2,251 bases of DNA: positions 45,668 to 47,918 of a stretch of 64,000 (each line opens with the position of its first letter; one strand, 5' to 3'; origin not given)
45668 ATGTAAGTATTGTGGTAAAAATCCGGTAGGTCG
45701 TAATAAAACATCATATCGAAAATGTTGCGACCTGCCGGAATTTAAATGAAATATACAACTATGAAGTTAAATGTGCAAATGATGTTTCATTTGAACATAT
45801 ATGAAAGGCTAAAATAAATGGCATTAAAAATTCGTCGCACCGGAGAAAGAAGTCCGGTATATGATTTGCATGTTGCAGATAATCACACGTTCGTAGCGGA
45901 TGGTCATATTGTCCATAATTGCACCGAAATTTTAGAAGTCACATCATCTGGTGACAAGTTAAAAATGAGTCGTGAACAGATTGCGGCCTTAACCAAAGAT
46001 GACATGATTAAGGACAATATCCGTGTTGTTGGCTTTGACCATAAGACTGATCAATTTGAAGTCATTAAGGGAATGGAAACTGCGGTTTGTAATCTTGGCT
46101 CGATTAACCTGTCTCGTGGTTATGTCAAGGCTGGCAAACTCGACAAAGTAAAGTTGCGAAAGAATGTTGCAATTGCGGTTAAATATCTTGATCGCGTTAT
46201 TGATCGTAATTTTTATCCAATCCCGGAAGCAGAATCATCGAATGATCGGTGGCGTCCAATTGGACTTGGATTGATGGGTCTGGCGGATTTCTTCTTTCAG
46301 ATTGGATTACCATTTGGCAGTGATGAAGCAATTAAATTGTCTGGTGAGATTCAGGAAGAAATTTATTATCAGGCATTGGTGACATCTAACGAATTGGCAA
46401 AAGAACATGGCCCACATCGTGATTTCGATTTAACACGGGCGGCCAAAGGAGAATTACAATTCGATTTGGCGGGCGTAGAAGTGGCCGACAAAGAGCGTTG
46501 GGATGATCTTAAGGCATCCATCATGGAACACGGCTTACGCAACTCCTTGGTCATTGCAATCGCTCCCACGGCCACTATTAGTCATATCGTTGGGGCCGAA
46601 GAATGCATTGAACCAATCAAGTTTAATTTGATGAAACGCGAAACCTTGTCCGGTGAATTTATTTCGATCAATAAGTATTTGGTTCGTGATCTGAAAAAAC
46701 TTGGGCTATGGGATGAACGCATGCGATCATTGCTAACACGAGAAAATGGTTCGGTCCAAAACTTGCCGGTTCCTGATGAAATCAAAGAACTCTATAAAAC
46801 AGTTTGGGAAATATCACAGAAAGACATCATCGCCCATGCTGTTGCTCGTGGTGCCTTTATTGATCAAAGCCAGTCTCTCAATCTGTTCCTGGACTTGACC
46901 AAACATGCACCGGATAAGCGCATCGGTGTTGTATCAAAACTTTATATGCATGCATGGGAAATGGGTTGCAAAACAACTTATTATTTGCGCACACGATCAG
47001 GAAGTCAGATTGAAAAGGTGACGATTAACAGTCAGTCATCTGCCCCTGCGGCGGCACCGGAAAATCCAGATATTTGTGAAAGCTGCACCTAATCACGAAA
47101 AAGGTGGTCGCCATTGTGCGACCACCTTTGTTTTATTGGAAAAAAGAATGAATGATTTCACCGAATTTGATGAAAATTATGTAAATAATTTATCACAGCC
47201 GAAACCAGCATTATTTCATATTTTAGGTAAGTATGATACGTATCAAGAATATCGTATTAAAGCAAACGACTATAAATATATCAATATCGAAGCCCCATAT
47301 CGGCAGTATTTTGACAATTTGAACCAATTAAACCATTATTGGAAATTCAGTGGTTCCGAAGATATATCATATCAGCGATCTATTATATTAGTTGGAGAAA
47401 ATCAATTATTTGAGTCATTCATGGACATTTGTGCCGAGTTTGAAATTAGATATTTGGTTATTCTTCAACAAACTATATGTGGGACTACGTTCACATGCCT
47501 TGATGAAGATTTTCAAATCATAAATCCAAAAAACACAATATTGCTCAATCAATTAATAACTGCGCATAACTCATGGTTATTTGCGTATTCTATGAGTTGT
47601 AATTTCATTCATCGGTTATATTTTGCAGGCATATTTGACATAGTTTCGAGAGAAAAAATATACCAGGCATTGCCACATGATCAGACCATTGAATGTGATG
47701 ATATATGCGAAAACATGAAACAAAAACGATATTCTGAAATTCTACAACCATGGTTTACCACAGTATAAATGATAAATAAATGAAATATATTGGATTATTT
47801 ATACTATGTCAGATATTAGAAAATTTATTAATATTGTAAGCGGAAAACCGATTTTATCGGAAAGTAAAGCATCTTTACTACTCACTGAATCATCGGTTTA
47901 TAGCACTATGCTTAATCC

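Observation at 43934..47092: nrdA is naturally split at the catalytic Cys site by a split intein; the C-terminal half has its own RBS and ATG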

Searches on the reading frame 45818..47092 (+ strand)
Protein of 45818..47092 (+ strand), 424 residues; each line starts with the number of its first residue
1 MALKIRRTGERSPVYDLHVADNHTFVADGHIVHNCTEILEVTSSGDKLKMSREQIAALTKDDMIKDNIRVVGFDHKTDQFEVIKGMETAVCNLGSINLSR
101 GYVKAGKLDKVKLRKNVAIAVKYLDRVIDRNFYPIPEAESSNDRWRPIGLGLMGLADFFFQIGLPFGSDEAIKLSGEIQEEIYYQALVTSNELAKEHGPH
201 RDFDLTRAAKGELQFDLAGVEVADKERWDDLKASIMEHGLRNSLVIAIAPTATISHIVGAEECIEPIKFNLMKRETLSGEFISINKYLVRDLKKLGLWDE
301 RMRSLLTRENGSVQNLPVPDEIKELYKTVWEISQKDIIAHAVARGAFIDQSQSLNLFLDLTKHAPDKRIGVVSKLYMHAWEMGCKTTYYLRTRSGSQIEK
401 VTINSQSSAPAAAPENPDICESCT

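Call 3: search_protein_families(library=pfam, proteins=[window:45818-47092:+], max_evalue=0.1)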
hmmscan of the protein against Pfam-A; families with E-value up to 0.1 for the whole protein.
window:45818-47092:+ (424 aa): 2 families
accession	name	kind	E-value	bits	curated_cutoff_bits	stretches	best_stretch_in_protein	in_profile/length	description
PF02867.20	Ribonuc_red_lgC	-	8.6e-102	341.9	23.9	1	14-390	189-523/523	Ribonucleotide reductase, barrel domain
PF14890.11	Intein_splicing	-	1.6e-05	25.2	35.8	1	4-34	125-155/155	Intein splicing domain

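Call 5: search_dna_similar(query=window:45818-47092:+, collection=phages, mode=protein, max_rows=25)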
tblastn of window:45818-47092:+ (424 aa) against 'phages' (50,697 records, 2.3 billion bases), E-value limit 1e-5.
The search stops at 5000 records and this limit was reached: more records match than are counted here, and every count below describes the 5000 best-scoring records only.
Records with a match: at least 5000; places in all: 5004; records where one place covers at least 80% of the query: 510.
Best place of each record, by identity: <60% 5000.
By first word of the organism name: Escherichia 1074; Salmonella 554; Klebsiella 453; Synechococcus 380; Staphylococcus 346; Bacillus 257; Vibrio 234; Pseudomonas 154; Rheinheimera 115; Aeromonas 112; and 120 more.
By host as written in the record: - 666; Escherichia coli 396; Klebsiella pneumoniae 152; Rheinheimera sp. BAL341 115; Synechococcus 107; Staphylococcus aureus 101; Escherichia coli O157:H7 63; Salmonella enterica 60; and 1071 more.
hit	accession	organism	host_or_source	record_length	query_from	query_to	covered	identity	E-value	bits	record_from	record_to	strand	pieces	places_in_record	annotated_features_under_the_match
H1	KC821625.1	Cellulophaga phage phi13:1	Cellulophaga baltica #13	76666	81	423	81%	43.7%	6e-78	268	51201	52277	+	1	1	ribonucleoside-diphosphate reductase large subunit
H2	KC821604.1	Cellulophaga phage phiST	Cellulophaga baltica MM#3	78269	81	423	81%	43.7%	6e-78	268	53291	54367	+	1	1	ribonucleoside-diphosphate reductase large subunit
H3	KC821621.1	Cellulophaga phage phi19:2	Cellulophaga baltica #19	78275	81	423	81%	43.7%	6e-78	268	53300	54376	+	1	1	ribonucleoside-diphosphate reductase large subunit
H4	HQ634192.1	Cellulophaga phage phiST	Cellulophaga sp. MM#3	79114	81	423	81%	43.7%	6e-78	268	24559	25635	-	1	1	ribonucleoside-diphosphate reductase large subunit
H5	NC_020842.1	Cellulophaga phage phiST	Cellulophaga sp. MM#3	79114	81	423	81%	43.7%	6e-78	268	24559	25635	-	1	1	ribonucleotide reductase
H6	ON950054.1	Tenacibaculum phage Larrie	Tenacibaculum sp.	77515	87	408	76%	44.4%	7e-77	265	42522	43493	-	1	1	ribonucleotide reductase of class Ia (aerobic), alpha subunit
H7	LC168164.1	Tenacibaculum phage pT24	Tenacibaculum sp.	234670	87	406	75%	44.2%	8e-78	268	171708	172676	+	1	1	ribonucleoside-diphosphate reductase subunit alpha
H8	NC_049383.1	Tenacibaculum phage pT24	Tenacibaculum sp.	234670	87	406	75%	44.2%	8e-78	268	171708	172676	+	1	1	ribonucleotide reductase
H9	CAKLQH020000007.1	Acinetobacter phage MD-2021a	not known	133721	87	405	75%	43.4%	3e-73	255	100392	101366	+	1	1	nrdA: ribonucleoside-diphosphate reductase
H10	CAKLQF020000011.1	Acinetobacter phage MD-2021a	not known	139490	87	405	75%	43.4%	3e-73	255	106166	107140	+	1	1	nrdA: ribonucleoside-diphosphate reductase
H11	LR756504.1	uncultured phage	metagenomic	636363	49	423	88%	35.8%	6e-69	243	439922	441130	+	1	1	record has no annotation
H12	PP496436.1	Pseudomonas phage vB_PpuM-Illi-2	Pseudomonas putida KT2440 and Paw85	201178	83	422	80%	38.8%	2e-63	226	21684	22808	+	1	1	ribonucleoside-diphosphate reductase large subunit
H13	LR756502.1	uncultured phage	metagenomic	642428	87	423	79%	38.3%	4e-71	249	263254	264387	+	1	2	record has no annotation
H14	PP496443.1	Pseudomonas phage vB_PpuM-Lauda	Pseudomonas putida KT2440 and Paw85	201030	83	414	78%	38.7%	2e-62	224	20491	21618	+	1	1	ribonucleoside-diphosphate reductase large subunit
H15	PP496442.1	Pseudomonas phage vB_PpuM-Voja-6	Pseudomonas putida KT2440 and Paw85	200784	83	414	78%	38.7%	6e-62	222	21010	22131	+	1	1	ribonucleoside-diphosphate reductase large subunit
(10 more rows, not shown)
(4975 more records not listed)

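Call 11: find_related_loci(query=window:45818-47092:+, collection=viral_contigs, flank=6000)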
Query window:45818-47092:+ (424 aa) in viral_contigs; peptide patterns used: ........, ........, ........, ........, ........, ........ (x = any residue, [..] = any of these).
14 stretches matched a pattern; 12 encode a relative of the query (tblastn E <= 1e-3); 12 distinct loci.
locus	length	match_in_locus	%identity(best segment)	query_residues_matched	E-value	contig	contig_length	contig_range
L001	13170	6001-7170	69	35-424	0e+0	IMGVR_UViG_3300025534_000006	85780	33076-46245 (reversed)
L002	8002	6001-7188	66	30-424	4e-178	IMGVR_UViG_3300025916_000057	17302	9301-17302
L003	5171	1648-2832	57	28-424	1e-146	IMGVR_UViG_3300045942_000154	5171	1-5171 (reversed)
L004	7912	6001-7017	54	77-424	3e-115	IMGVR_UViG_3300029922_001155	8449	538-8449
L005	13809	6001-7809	67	30-423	2e-96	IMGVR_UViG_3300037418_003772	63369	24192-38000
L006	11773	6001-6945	43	87-424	4e-78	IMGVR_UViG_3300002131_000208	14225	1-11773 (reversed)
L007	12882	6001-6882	43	87-383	4e-72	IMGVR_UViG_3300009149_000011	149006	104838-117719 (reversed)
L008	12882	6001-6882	43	87-383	4e-72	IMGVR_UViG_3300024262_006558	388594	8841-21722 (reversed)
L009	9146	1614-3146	80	14-424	7e-87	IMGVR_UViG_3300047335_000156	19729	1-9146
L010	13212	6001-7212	34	62-424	7e-69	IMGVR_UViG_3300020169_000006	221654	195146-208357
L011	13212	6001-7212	34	62-424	7e-69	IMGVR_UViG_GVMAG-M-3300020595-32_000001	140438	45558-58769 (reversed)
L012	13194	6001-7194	35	34-424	3e-71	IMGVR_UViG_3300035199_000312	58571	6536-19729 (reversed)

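Call 56: find_encoding_contigs(protein=window:45818-47092:+, flank=1000, max_places=10)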
Protein window:45818-47092:+ (424 aa): 5 contigs read that carry it; 4 places shown.
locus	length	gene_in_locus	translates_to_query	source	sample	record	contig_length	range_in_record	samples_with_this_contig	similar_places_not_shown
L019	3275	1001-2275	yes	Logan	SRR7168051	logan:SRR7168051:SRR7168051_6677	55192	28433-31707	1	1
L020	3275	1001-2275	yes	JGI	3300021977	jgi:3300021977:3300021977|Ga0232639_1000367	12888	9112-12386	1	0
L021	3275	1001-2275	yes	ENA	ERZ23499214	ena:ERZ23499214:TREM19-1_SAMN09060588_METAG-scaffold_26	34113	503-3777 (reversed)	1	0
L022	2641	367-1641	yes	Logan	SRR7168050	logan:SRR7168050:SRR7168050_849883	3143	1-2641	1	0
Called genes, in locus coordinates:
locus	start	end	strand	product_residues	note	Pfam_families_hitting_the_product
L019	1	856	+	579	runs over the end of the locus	PF03477:ATP-cone, PF00317:Ribonuc_red_lgN, PF02867:Ribonuc_red_lgC, PF14890:Intein_splicing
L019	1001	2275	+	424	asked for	PF02867:Ribonuc_red_lgC, PF14890:Intein_splicing (faint)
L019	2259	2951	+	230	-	-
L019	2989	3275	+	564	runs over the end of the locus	-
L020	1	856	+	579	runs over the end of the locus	PF03477:ATP-cone, PF00317:Ribonuc_red_lgN, PF02867:Ribonuc_red_lgC, PF14890:Intein_splicing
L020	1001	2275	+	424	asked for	PF02867:Ribonuc_red_lgC, PF14890:Intein_splicing (faint)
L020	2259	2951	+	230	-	-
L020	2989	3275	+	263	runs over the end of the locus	?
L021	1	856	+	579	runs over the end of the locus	PF03477:ATP-cone, PF00317:Ribonuc_red_lgN, PF02867:Ribonuc_red_lgC, PF14890:Intein_splicing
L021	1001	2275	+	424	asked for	PF02867:Ribonuc_red_lgC, PF14890:Intein_splicing (faint)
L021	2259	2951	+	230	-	-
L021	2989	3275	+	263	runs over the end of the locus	?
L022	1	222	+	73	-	?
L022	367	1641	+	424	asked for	PF02867:Ribonuc_red_lgC, PF14890:Intein_splicing (faint)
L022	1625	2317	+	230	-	-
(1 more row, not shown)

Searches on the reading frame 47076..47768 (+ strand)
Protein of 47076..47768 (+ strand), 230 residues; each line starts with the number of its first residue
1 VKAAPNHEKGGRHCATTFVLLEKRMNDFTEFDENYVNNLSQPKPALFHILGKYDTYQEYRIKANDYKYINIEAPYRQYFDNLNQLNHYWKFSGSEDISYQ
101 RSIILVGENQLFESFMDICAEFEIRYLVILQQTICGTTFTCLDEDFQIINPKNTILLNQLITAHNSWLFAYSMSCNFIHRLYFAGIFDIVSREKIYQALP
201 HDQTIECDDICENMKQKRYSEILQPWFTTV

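Call 20: search_protein_families(library=pfam, proteins=[window:47076-47768:+], max_evalue=0.001)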
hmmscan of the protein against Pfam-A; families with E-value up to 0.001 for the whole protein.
window:47076-47768:+ (230 aa): 0 families

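Call 38: search_protein_families(library=phrogs, proteins=[window:47076-47768:+], max_evalue=0.01)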
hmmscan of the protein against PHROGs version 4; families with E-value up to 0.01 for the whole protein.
window:47076-47768:+ (230 aa): 0 families
